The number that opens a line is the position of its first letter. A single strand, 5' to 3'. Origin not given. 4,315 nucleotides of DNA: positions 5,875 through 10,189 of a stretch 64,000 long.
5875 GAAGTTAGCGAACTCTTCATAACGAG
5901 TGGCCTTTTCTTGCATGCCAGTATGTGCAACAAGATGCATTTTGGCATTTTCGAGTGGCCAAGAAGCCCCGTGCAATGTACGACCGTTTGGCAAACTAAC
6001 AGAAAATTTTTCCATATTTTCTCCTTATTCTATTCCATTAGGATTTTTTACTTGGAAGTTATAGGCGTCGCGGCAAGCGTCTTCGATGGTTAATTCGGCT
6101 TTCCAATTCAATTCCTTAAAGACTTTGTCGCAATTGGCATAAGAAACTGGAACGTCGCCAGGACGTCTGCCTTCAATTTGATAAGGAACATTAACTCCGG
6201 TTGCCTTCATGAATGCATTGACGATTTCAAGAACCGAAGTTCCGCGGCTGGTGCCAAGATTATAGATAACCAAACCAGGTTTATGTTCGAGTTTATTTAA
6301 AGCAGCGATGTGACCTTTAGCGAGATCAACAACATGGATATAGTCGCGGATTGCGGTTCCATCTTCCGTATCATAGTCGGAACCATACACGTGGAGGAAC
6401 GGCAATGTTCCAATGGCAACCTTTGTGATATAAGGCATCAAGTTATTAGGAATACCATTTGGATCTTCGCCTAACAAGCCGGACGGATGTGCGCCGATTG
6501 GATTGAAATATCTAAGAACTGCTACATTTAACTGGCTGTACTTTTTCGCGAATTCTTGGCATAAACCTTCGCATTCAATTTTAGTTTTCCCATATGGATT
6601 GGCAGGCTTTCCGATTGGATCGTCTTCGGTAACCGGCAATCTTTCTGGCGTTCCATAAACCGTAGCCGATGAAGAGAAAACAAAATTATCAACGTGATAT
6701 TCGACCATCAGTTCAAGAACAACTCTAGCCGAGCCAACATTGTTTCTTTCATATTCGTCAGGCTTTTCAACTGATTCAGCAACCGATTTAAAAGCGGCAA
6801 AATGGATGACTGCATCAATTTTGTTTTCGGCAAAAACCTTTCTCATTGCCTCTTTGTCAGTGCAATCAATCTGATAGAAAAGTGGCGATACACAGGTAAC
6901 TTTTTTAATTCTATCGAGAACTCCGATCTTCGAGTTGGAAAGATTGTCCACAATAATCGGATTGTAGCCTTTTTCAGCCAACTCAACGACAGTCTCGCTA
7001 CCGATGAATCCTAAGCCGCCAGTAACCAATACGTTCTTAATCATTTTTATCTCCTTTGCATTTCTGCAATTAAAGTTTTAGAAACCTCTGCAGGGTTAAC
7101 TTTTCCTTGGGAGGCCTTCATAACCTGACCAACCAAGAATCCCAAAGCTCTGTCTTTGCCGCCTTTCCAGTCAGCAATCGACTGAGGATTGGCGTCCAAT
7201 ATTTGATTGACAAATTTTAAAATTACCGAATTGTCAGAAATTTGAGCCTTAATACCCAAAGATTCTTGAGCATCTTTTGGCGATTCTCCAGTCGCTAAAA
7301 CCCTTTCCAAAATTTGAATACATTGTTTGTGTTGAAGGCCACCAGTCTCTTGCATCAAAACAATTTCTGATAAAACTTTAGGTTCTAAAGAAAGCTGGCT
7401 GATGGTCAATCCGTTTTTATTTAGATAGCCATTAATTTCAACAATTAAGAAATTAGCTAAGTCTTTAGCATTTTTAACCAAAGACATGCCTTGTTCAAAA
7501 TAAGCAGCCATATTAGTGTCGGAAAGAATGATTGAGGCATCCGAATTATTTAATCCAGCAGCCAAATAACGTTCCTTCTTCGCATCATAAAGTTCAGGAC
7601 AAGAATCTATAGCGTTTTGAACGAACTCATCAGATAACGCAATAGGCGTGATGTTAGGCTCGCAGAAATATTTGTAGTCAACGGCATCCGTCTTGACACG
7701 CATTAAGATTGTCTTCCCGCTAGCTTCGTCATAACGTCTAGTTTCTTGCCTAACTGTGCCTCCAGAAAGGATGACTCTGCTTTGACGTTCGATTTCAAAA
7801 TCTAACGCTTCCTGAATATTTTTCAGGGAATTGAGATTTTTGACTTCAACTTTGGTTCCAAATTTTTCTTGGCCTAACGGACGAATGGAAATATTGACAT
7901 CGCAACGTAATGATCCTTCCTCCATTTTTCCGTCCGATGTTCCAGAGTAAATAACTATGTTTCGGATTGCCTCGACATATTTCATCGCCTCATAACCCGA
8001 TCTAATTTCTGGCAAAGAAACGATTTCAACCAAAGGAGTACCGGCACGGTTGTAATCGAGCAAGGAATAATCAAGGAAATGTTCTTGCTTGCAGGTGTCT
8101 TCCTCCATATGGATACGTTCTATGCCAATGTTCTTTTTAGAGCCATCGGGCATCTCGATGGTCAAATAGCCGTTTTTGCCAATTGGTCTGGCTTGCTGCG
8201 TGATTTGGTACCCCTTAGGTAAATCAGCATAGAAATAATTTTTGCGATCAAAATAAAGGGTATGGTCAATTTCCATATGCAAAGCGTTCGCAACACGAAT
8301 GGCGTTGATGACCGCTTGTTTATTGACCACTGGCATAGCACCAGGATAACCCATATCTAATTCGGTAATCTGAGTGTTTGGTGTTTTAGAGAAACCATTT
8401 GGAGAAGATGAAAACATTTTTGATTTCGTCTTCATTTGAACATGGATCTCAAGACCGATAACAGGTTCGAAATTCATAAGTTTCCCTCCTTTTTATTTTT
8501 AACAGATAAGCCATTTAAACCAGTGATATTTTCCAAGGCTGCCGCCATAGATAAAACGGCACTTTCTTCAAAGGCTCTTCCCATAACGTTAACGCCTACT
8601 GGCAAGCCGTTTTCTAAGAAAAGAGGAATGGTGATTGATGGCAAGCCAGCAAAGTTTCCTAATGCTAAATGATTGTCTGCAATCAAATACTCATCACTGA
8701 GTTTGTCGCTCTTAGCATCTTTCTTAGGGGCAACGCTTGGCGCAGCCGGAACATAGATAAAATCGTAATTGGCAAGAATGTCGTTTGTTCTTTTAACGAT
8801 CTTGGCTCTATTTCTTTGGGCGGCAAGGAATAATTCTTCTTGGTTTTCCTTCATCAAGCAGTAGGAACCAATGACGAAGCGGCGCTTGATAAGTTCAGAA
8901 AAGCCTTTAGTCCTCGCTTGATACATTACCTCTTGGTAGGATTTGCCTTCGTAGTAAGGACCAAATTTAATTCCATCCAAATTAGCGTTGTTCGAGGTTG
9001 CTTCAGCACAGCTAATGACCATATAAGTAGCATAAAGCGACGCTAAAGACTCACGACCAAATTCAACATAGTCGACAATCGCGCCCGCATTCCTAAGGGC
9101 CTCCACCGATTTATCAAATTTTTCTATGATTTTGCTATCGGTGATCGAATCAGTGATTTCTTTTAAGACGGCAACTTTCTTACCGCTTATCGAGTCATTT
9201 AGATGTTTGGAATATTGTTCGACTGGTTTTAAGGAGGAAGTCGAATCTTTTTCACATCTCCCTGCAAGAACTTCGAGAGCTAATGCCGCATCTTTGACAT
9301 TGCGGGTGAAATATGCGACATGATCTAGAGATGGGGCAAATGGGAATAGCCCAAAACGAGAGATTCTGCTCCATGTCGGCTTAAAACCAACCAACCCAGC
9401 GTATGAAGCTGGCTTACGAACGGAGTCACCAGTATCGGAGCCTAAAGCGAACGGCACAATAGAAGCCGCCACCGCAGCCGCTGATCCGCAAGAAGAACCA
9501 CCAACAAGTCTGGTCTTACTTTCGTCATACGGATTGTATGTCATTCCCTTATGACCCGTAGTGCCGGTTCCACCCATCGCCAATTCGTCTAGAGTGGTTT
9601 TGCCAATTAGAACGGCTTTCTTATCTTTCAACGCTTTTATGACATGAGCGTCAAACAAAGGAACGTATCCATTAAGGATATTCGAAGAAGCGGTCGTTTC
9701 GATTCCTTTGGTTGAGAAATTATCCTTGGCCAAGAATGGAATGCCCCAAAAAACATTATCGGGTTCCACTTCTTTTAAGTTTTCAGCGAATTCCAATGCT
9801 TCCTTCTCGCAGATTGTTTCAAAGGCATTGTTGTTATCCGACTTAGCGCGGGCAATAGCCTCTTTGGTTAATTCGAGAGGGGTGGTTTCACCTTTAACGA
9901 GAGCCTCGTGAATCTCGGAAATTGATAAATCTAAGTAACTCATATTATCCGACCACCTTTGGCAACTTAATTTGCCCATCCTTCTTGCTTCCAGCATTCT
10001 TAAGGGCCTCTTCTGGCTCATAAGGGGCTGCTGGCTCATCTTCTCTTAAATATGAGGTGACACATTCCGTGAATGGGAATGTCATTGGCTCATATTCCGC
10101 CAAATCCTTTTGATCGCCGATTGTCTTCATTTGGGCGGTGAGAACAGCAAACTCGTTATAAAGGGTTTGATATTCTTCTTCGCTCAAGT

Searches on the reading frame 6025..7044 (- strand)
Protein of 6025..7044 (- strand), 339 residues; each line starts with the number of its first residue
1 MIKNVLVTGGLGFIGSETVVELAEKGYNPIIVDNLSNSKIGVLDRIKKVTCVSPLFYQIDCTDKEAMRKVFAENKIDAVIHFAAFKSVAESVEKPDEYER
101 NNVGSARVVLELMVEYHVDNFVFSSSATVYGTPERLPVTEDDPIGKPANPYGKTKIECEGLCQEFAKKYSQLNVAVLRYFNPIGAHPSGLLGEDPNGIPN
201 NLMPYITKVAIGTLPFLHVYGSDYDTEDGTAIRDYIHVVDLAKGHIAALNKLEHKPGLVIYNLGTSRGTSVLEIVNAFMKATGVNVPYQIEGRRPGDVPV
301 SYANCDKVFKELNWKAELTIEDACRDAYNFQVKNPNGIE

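Call 40: search_protein_families(library=pfam, proteins=[window:6025-7044:-], max_evalue=0.00001)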
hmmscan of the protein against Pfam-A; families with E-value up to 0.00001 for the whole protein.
window:6025-7044:- (339 aa): 8 families
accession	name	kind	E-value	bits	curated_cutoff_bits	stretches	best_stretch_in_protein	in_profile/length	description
PF01370.27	Epimerase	-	8.8e-54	182.9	20.9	1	5-264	1-240/240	NAD dependent epimerase/dehydratase family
PF16363.11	GDP_Man_Dehyd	-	8.8e-51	173.7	27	1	6-326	1-331/332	GDP-mannose 4,6 dehydratase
PF02719.21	Polysacc_synt_2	-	5.4e-16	59.1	20.2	1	5-185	1-174/293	Polysaccharide biosynthesis protein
PF04321.23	RmlD_sub_bind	-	1.6e-15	57.4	27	1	4-170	2-144/287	RmlD substrate binding domain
PF01073.25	3Beta_HSD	-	1.2e-14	54.5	22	1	6-158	1-153/280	3-beta hydroxysteroid dehydrogenase/isomerase family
PF07993.18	NAD_binding_4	-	1.9e-08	34.2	20.1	1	73-180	86-205/258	Male sterility protein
PF08659.16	KR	-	1.5e-07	32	22.6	1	5-134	3-145/180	KR domain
PF00106.31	adh_short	-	3.2e-07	30.5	26.6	1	3-85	1-87/195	short chain dehydrogenase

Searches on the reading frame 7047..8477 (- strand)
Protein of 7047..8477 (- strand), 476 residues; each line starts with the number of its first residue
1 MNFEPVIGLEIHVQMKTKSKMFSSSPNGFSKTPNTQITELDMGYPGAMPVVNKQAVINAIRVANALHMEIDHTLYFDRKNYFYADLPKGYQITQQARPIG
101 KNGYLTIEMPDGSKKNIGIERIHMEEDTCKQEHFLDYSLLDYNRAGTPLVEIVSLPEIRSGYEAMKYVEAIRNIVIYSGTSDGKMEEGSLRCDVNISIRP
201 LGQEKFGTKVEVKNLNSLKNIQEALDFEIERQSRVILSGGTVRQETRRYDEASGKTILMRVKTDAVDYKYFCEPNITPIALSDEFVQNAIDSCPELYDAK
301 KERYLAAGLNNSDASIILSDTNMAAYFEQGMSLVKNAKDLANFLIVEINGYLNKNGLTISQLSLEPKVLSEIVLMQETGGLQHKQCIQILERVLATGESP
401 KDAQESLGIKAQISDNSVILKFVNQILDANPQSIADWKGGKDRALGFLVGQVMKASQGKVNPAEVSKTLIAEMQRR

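Call 40: search_protein_families(library=pfam, proteins=[window:7047-8477:-], max_evalue=0.00001)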
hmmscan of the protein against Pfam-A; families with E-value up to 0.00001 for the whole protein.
window:7047-8477:- (476 aa): 2 families
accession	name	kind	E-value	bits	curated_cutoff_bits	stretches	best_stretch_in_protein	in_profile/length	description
PF02934.20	GatB_N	-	1.2e-113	379.3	23.4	1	6-286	2-276/277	GatB/GatE catalytic domain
PF02637.23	GatB_Yqey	-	2e-36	125.5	27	1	326-471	2-146/148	GatB domain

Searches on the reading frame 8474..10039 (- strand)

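Call 40: search_protein_families(library=pfam, proteins=[window:8474-10039:-], max_evalue=0.00001)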
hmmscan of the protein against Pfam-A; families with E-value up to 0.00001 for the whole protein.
window:8474-10039:- (521 aa): 1 family
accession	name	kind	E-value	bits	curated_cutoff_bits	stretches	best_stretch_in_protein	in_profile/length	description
PF01425.27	Amidase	-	6.7e-109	365.3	27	1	56-496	1-445/445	Amidase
